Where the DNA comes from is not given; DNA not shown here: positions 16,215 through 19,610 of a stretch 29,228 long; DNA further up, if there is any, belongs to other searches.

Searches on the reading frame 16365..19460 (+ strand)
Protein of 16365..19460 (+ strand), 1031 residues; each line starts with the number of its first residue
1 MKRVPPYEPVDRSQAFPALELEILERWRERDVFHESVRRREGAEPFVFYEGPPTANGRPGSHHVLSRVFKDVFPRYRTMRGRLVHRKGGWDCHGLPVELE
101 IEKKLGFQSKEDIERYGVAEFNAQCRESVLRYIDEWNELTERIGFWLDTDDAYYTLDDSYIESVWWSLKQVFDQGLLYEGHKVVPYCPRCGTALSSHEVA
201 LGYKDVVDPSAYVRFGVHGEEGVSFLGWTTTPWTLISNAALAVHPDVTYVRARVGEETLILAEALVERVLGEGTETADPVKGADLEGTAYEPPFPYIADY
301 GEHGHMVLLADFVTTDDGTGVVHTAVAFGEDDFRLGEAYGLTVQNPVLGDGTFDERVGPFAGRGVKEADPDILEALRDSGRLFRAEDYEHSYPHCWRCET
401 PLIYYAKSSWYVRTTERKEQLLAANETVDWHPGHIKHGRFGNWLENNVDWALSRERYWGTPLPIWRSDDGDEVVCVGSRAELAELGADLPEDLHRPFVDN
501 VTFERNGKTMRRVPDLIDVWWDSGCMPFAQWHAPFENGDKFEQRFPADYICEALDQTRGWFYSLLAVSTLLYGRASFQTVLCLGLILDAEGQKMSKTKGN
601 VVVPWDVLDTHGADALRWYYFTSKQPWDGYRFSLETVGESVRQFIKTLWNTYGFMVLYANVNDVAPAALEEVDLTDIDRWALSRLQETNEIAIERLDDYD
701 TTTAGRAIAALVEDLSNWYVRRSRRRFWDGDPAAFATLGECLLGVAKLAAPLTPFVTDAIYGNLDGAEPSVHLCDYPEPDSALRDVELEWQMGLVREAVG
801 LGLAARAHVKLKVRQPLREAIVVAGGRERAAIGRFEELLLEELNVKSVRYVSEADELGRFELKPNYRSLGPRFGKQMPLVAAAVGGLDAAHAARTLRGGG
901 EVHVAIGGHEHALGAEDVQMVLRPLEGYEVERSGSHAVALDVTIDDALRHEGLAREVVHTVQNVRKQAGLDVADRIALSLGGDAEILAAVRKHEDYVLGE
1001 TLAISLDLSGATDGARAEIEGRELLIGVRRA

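Call 41: search_protein_families(library=pfam, proteins=[window:16365-19460:+], max_evalue=0.00001)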
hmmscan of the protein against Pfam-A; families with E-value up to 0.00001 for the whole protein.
window:16365-19460:+ (1031 aa): 4 families
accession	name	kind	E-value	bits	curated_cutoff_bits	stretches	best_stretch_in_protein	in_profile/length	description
PF00133.28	tRNA-synt_1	-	1.5e-124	416.4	22.7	1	23-624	2-406/414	tRNA synthetases class I (I, L, M and V)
PF19302.4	DUF5915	-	6.4e-49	166.6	27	1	837-1030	2-194/195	Domain of unknown function (DUF5915)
PF08264.19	Anticodon_1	-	4e-25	88.9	25.1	1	678-820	1-147/148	Anticodon-binding domain of tRNA ligase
PF09334.17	tRNA-synt_1g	-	2.6e-15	56.5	20.1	1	579-641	313-375/391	tRNA synthetases class I (M)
